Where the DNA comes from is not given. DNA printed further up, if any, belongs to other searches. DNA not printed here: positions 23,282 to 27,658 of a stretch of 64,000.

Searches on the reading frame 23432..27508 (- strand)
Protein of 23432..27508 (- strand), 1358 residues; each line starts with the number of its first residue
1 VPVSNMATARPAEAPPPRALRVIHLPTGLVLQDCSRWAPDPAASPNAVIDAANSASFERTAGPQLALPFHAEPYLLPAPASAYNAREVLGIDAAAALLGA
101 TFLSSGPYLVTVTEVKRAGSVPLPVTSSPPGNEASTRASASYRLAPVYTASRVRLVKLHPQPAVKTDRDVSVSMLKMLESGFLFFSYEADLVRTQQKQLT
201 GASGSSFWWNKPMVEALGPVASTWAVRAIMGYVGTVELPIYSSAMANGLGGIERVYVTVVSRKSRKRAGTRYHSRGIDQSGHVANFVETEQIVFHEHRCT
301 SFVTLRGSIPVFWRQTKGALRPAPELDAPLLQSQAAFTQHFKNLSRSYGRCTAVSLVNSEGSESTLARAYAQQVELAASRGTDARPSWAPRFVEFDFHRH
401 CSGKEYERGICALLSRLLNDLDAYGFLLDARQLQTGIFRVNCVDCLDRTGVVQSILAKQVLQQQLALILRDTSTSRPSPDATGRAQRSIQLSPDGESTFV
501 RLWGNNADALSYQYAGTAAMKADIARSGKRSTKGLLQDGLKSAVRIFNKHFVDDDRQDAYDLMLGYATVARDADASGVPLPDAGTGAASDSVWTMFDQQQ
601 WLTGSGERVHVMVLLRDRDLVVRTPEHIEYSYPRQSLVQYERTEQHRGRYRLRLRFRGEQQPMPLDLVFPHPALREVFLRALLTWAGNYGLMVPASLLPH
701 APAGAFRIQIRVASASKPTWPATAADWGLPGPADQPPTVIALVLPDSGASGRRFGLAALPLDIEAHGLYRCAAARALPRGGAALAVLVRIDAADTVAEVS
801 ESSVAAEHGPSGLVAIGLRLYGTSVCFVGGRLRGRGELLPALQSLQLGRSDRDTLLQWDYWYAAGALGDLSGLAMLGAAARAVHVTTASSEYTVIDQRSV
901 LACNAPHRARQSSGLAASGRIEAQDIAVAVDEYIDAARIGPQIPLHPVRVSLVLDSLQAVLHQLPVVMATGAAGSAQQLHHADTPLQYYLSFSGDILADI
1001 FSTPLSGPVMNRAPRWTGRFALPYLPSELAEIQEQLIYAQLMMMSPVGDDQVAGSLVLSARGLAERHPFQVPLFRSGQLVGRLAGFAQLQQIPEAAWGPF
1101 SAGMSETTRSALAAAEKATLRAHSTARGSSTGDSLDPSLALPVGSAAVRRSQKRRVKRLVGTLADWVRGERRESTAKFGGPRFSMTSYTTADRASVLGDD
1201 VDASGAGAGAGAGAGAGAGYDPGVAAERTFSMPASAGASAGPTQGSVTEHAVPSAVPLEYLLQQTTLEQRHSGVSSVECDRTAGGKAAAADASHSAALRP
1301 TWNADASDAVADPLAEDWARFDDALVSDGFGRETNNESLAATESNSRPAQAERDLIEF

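Call 44: search_protein_families(library=pfam, proteins=[window:23432-27508:-], max_evalue=0.001)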
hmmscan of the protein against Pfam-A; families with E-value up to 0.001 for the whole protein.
window:23432-27508:- (1358 aa): 1 family
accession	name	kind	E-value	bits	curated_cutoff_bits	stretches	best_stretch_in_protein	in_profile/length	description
PF02383.23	Syja_N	-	2.3e-63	214.8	27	1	96-401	2-304/305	SacI homology domain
